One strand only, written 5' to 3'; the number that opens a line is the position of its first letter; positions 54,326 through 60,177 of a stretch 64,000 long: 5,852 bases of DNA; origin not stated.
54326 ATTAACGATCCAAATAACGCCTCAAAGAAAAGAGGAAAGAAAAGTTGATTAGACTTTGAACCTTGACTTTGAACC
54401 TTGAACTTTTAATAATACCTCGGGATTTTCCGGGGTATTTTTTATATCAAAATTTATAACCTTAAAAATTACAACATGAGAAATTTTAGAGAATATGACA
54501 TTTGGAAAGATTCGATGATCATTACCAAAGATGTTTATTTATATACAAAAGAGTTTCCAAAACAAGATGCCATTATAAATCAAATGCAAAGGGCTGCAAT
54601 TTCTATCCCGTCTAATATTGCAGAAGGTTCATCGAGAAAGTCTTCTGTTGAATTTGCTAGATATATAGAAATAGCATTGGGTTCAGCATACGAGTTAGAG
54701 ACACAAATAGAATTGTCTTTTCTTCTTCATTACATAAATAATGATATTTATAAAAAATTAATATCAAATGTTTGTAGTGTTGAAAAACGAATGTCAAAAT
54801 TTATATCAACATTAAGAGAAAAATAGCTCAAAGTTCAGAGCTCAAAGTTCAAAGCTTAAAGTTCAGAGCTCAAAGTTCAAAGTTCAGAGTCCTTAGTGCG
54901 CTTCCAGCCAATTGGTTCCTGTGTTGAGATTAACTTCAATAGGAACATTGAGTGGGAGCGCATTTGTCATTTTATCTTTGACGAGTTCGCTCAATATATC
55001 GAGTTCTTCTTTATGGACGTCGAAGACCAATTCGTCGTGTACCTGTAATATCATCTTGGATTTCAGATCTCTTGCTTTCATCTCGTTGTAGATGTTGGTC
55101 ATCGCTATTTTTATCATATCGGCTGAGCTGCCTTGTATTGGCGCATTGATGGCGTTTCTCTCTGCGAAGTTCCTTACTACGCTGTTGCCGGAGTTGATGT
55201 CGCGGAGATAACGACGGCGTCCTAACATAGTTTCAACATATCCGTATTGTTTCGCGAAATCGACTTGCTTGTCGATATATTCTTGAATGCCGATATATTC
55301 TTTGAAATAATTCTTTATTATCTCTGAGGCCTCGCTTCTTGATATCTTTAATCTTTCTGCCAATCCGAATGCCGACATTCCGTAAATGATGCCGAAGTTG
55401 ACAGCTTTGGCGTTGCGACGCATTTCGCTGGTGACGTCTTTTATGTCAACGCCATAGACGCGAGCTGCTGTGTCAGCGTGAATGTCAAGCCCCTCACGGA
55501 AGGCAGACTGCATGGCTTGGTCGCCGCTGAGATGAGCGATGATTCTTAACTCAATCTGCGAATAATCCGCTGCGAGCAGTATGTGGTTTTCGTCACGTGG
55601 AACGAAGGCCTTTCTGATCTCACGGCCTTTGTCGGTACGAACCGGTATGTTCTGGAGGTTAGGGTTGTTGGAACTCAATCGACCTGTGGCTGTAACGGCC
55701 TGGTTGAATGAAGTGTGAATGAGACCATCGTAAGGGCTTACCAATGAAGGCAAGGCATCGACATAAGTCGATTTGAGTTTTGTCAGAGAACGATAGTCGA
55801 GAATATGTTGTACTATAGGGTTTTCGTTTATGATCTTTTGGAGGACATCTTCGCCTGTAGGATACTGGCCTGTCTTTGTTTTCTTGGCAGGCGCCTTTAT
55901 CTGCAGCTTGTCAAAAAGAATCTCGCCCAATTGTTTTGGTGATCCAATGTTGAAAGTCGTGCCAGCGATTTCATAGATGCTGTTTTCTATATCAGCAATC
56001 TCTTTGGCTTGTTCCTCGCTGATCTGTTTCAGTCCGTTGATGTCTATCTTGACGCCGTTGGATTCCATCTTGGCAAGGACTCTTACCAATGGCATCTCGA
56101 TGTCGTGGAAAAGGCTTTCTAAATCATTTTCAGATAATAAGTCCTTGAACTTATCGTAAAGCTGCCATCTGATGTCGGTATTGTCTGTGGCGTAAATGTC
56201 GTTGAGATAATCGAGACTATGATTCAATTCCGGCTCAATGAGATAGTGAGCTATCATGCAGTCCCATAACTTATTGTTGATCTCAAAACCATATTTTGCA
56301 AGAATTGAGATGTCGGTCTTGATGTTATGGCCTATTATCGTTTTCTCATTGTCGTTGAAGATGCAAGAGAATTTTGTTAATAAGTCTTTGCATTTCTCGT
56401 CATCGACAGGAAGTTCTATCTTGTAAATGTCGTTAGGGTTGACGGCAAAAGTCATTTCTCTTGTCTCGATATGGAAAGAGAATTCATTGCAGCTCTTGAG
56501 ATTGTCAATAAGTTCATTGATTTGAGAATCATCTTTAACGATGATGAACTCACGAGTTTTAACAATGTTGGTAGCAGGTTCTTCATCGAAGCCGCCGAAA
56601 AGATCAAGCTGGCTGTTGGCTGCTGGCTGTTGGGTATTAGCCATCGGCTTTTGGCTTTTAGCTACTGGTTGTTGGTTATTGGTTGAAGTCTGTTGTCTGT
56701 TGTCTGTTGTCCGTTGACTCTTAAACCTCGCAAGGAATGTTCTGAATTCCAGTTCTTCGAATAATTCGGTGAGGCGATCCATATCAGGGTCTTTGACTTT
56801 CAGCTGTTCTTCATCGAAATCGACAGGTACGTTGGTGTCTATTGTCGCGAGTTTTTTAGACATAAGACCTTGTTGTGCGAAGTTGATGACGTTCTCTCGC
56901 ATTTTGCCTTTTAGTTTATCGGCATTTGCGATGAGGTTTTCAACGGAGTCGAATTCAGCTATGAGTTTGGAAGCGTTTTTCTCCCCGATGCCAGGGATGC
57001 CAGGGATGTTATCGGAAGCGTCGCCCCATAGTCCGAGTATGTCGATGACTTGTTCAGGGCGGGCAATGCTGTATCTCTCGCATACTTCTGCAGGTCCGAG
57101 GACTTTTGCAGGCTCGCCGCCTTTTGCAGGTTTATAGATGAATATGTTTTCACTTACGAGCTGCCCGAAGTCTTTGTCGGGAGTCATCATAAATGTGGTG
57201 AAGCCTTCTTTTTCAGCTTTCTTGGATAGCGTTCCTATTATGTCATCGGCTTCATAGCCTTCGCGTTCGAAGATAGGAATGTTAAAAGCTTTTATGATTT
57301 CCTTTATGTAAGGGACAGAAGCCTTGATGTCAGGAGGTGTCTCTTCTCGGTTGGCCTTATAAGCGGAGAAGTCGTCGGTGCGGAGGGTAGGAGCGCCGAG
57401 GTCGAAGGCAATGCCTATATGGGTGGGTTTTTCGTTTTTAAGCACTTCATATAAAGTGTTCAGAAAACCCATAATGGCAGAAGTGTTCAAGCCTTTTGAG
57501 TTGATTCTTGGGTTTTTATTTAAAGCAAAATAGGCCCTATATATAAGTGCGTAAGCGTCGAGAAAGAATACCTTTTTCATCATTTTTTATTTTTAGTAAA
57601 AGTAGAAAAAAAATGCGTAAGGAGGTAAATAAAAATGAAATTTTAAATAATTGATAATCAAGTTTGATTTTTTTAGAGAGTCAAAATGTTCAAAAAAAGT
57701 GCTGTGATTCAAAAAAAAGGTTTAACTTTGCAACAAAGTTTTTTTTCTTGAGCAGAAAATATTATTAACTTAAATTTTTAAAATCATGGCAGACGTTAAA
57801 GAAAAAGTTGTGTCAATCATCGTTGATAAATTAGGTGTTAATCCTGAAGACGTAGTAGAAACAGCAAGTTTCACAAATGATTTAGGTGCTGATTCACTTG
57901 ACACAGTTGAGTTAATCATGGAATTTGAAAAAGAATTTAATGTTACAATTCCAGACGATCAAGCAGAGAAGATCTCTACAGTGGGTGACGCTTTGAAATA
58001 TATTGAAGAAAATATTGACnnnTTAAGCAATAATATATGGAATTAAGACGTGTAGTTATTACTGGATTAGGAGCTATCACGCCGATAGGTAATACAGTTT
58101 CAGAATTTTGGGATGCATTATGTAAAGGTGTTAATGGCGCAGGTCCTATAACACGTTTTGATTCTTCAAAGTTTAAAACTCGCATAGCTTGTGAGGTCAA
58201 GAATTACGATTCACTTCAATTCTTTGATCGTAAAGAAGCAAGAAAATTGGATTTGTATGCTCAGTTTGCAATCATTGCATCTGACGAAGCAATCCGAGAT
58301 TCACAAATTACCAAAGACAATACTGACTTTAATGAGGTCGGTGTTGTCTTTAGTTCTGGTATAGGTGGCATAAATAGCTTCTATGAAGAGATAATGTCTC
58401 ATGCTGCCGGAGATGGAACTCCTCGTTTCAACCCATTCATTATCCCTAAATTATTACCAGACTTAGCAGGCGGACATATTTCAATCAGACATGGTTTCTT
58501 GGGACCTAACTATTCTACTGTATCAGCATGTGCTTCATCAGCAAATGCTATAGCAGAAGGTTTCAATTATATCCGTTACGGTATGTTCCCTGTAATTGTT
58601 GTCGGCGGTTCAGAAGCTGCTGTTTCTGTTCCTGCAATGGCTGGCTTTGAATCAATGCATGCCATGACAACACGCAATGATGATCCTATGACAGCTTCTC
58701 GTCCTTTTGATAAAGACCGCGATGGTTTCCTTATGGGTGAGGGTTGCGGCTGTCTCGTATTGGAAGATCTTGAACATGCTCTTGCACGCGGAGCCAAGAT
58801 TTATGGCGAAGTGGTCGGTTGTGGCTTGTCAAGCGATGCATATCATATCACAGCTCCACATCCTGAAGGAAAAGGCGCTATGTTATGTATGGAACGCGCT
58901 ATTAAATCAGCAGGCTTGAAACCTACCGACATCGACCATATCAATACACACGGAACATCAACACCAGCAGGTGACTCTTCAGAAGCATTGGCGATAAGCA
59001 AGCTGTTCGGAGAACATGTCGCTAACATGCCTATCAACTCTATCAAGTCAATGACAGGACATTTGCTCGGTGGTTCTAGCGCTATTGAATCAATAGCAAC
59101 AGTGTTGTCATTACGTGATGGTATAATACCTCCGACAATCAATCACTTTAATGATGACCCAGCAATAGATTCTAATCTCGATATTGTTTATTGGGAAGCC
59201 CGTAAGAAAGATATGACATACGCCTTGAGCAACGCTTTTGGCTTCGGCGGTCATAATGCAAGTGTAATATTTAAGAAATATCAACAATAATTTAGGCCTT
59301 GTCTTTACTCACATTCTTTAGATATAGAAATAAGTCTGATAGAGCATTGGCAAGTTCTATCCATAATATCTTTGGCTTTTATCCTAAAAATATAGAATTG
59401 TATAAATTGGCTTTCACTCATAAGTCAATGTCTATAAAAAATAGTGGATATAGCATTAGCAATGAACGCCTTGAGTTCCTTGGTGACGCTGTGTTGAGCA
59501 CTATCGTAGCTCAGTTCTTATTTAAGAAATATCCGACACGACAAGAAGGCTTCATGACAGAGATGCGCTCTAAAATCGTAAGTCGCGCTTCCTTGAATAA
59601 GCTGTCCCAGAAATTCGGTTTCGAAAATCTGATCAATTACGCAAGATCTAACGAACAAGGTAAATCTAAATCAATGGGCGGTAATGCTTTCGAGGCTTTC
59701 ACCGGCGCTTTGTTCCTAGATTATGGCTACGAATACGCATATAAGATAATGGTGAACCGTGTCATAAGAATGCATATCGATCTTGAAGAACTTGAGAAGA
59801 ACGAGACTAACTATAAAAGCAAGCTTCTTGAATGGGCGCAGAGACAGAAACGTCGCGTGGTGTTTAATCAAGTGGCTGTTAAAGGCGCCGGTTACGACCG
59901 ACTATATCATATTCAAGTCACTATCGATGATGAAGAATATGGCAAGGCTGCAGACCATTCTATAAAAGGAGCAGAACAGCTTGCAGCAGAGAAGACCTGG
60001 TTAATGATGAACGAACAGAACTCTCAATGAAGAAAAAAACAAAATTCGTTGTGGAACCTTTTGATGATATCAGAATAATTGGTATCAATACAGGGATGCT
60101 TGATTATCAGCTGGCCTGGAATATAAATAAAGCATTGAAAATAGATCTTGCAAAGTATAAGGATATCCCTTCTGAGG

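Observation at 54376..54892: Third four-helix-bundle cassette between topA and polA, with GTTCARA heptad arms enclosing a terminator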

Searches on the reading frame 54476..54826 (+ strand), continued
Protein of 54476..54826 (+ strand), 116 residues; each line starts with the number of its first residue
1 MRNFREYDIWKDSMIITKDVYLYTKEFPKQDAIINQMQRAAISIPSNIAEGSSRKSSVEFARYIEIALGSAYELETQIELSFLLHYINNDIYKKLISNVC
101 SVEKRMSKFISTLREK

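Call 63: predict_structure(protein=window:54476-54823:+)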
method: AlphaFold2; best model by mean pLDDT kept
length: 116 residues; sequences in the alignment: 1
mean_pLDDT: 51.6   pTM: 0.45
mean pLDDT of the five models: 51.6, 51.1, 43.2, 40.7, 39.4
residues with pLDDT >= 90: 0; 70-90: 1; 50-70: 66; < 50: 49
segments of 3 or more residues with pLDDT < 50: 1-48
pLDDT, mean of each block of 10 residues (from residue 1): 33 33 38 41 46 62 64 58 59 61 65 64
secondary structure, 60 per line:
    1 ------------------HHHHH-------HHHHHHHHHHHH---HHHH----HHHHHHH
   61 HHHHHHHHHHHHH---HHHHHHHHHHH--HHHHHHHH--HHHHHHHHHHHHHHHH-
elements in order: H19-23 H31-42 H46-49 H54-73 H77-87 H90-97 H100-115

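Call 73: predict_structure(alignment_id=A2)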
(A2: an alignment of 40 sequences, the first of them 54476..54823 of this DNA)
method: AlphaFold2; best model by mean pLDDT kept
length: 116 residues; sequences in the alignment: 40
mean_pLDDT: 96.9   pTM: 0.89
mean pLDDT of the five models: 96.9, 96.3, 96.3, 96.3, 96.1
residues with pLDDT >= 90: 110; 70-90: 5; 50-70: 1; < 50: 0
segments of 3 or more residues with pLDDT < 50: none
pLDDT, mean of each block of 10 residues (from residue 1): 93 99 94 96 99 96 99 99 98 99 99 92
secondary structure, 60 per line:
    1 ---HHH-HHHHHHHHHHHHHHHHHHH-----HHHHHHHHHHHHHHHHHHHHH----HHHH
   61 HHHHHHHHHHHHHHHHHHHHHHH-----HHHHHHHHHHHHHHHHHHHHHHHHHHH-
elements in order: H8-26 H32-52 H57-83 H89-115

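Call 76: fold_search(model_id=the predicted structure, library=pdb)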
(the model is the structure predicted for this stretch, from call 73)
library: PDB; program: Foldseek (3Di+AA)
matches with E <= 10: 729; with E <= 0.001: 10
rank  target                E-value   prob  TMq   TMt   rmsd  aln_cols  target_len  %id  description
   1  2gsc_B                6.7e-08  1.00  0.93  0.92   1.3       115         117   35  Crystal Structure of the Conserved Hypothetical Cytosolic Protein Xcc0516 from Xanthomonas campestris (released 2006-10-03)
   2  2gsc_A                2.2e-07  1.00  0.92  0.94   1.2       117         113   34  Crystal Structure of the Conserved Hypothetical Cytosolic Protein Xcc0516 from Xanthomonas campestris (released 2006-10-03)
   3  2gsc_D                2.7e-07  1.00  0.92  0.93   1.3       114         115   35  Crystal Structure of the Conserved Hypothetical Cytosolic Protein Xcc0516 from Xanthomonas campestris (released 2006-10-03)
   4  2gsc_E                3.6e-07  1.00  0.90  0.94   1.0       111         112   34  Crystal Structure of the Conserved Hypothetical Cytosolic Protein Xcc0516 from Xanthomonas campestris (released 2006-10-03)
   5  2gsc_C                2.1e-06  1.00  0.88  0.92   1.3       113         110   34  Crystal Structure of the Conserved Hypothetical Cytosolic Protein Xcc0516 from Xanthomonas campestris (released 2006-10-03)
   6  2rld_E                2.6e-05  1.00  0.82  0.87   1.6       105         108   24  CRYSTAL STRUCTURE OF A PROTEIN WITH UNKNOWN FUNCTION FROM S23 RIBOSOMAL PROTEIN FAMILY (BT_0352) FROM BACTEROIDES THET (released 2007-10-30)
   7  2rld_C                6.4e-05  1.00  0.83  0.83   1.5       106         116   24  CRYSTAL STRUCTURE OF A PROTEIN WITH UNKNOWN FUNCTION FROM S23 RIBOSOMAL PROTEIN FAMILY (BT_0352) FROM BACTEROIDES THET (released 2007-10-30)
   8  2rld_B                8.8e-05  1.00  0.80  0.83   2.1       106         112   25  CRYSTAL STRUCTURE OF A PROTEIN WITH UNKNOWN FUNCTION FROM S23 RIBOSOMAL PROTEIN FAMILY (BT_0352) FROM BACTEROIDES THET (released 2007-10-30)
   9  2rld_A                3.3e-04  1.00  0.78  0.79   2.1       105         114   26  CRYSTAL STRUCTURE OF A PROTEIN WITH UNKNOWN FUNCTION FROM S23 RIBOSOMAL PROTEIN FAMILY (BT_0352) FROM BACTEROIDES THET (released 2007-10-30)
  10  2rld_D                3.7e-04  1.00  0.78  0.83   2.1       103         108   25  CRYSTAL STRUCTURE OF A PROTEIN WITH UNKNOWN FUNCTION FROM S23 RIBOSOMAL PROTEIN FAMILY (BT_0352) FROM BACTEROIDES THET (released 2007-10-30)
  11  4dwl_D                2.6e-02  1.00  0.79  0.85   1.9       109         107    9  Avd molecule from Bordetella bacteriophage DGR (released 2013-02-27)
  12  1wvt_A                6.8e-02  0.85  0.35  0.29  14.7       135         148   10  Crystal structure of uncharacterized protein ST2180 from Sulfolobus tokodaii (released 2006-01-03)
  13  8ube_D                7.6e-02  1.00  0.76  0.79   2.1       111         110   10  Diversity-generating retroelement (DGR) ribonucleoprotein reverse transcriptase - Resting State 1a (released 2024-10-23)
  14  7dgu                  8.4e-02  1.00  0.51  0.59   4.1       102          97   12  De novo designed protein H4A1R (released 2021-11-24)
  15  8ubb_D                1.2e-01  1.00  0.74  0.78   2.3       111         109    9  Diversity-generating retroelement (DGR) ribonucleoprotein reverse transcriptase - Active State (N-empty) 1b (released 2024-10-23)
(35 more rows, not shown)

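Call 84: search_protein_families(library=padloc, proteins=[window:54476-54823:+], max_evalue=0.01)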
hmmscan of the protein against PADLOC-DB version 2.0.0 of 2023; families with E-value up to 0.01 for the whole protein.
window:54476-54823:+ (116 aa): 0 families

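Call 85: search_protein_families(library=phrogs, proteins=[window:54476-54823:+], max_evalue=0.001)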
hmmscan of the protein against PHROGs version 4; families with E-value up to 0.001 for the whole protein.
window:54476-54823:+ (116 aa): 0 families

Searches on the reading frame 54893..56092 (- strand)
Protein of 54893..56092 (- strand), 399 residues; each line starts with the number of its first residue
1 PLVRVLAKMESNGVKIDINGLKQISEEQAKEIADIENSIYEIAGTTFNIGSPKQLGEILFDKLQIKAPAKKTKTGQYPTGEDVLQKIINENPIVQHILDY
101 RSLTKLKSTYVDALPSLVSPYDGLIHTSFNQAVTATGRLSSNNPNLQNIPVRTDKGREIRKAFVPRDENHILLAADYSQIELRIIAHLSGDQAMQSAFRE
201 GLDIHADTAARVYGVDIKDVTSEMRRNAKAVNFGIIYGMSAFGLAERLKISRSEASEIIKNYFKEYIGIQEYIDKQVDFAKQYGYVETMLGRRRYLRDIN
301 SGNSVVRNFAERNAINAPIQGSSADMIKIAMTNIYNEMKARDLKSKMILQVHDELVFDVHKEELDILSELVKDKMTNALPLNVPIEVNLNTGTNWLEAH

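Call 15: find_related_loci(query=window:54893-56092:-, collection=genome_contigs, flank=10000)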
Query window:54893-56092:- (399 aa) in genome_contigs; peptide patterns used: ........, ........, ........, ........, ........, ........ (x = any residue, [..] = any of these).
354 stretches matched a pattern; 24 encode a relative of the query (tblastn E <= 1e-3); 24 distinct loci.
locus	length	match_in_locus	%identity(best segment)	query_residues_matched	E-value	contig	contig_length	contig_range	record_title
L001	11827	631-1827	98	1-399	0e+0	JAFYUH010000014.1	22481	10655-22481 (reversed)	MAG: Bacteroidales bacterium isolate RGIG7428 Water_buffalos_Colon-1__c57733, whole genome shotgun sequence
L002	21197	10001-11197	96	1-399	0e+0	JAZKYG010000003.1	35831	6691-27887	MAG: Bacteroidales bacterium isolate T1900045104_TC20190098.MAGScoT_cleanbin_000022 SGB_4772_k141_1769657, whole genome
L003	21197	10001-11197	92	1-399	0e+0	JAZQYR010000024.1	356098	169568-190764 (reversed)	MAG: Bacteroidales bacterium isolate T1900045160_TC20190154.MAGScoT_cleanbin_000002 SGB_5036_k141_2403817, whole genome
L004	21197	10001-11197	91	1-399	0e+0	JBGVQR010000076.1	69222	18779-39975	MAG: Candidatus Limimorpha sp. isolate fecal_MAG_16 fecal_MAG_16_contig_0077, whole genome shotgun sequence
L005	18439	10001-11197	92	1-399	0e+0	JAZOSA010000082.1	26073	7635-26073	MAG: Bacteroidales bacterium isolate T1900045549_YK20190243.MAGScoT_cleanbin_000011 SGB_7860_k141_2214699, whole genome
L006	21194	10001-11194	90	1-399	0e+0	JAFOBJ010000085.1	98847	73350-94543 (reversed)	MAG: Bacteroidales bacterium isolate RGIG313 Dairy_cattle_Colon-1__c679933, whole genome shotgun sequence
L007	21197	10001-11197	88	1-399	0e+0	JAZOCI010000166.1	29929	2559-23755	MAG: Bacteroidales bacterium isolate T1900044756_TS20190222.MAGScoT_cleanbin_000077 SGB_2284_k141_296716, whole genome s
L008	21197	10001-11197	88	1-399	0e+0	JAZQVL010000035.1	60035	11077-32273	MAG: Bacteroidales bacterium isolate T1900045170_TC20190164.MAGScoT_cleanbin_000017 SGB_5180_k141_77616, whole genome sh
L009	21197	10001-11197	88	1-399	0e+0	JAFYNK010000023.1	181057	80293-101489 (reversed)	MAG: Bacteroidales bacterium isolate RGIG7249 Water_buffalos_Cecum-3__c158834, whole genome shotgun sequence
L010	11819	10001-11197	87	1-399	0e+0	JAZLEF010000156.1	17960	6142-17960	MAG: Bacteroidales bacterium isolate T1900045022_TC20190015.MAGScoT_cleanbin_000022 SGB_4411_k141_2060481, whole genome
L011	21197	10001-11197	88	1-399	0e+0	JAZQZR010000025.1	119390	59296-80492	MAG: Bacteroidales bacterium isolate T1900045151_TC20190145.MAGScoT_cleanbin_000002 SGB_4962_k141_2308119, whole genome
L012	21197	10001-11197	88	1-399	0e+0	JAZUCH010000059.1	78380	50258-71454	MAG: Bacteroidales bacterium isolate T1900045314_YK20190003.MAGScoT_cleanbin_000021 SGB_6272_k141_585639, whole genome s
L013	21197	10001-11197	87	1-399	0e+0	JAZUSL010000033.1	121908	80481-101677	MAG: Bacteroidales bacterium isolate T1900044846_TS20190312.MAGScoT_cleanbin_000007 SGB_2975_k141_1935129, whole genome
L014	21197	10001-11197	87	1-399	0e+0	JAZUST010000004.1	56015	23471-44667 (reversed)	MAG: Bacteroidales bacterium isolate T1900044842_TS20190308.MAGScoT_cleanbin_000012 SGB_2950_k141_702364, whole genome s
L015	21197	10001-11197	87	1-399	0e+0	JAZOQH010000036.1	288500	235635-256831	MAG: Bacteroidales bacterium isolate T1900045569_YK20190263.MAGScoT_cleanbin_000009 SGB_7960_k141_4441512, whole genome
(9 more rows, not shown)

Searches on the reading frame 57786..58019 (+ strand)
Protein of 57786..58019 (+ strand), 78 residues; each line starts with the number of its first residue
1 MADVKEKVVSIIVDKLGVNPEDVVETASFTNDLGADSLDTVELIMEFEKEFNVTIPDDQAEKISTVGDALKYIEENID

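Call 56: search_protein_families(library=pfam, proteins=[window:57786-58019:+], max_evalue=0.001)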
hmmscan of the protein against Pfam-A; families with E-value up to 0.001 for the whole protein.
window:57786-58019:+ (78 aa): 3 families
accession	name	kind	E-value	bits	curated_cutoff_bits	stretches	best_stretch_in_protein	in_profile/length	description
PF00550.31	PP-binding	-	2.1e-15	57.2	20.8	1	6-73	1-67/67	Phosphopantetheine attachment site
PF23297.2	ACP_SdgA_C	-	0.00027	21.4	27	1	3-77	10-83/95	Highly reducing polyketide synthase sdgA, C-terminal ACP domain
PF14573.12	PP-binding_2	-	0.00044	20.9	32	1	30-68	41-79/96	Acyl-carrier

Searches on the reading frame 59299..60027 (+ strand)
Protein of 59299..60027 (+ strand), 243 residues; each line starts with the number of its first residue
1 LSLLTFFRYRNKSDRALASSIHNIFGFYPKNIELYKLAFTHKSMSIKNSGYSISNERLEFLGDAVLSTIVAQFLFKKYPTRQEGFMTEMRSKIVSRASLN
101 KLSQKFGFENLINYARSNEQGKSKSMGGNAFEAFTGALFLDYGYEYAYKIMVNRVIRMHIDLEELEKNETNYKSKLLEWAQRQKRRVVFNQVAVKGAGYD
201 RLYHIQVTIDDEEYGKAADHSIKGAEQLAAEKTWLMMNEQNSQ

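Call 56: search_protein_families(library=pfam, proteins=[window:59299-60027:+], max_evalue=0.001)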
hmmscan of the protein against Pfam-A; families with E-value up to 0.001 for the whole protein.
window:59299-60027:+ (243 aa): 4 families
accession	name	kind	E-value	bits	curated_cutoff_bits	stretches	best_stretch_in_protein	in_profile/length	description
PF14622.11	Ribonucleas_3_3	-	8.2e-26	91.1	35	1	32-156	2-125/128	Ribonuclease-III-like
PF00636.31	Ribonuclease_3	-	5.2e-21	75.8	27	1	56-143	1-102/102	Ribonuclease III domain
PF00035.32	dsrm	-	1.6e-12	48.3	23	1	172-234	1-63/66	Double-stranded RNA binding motif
PF22935.1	RM44_endonuclase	-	1.9e-07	31.7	27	1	45-138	49-139/139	Large ribosomal subunit protein mL44, endonuclease domain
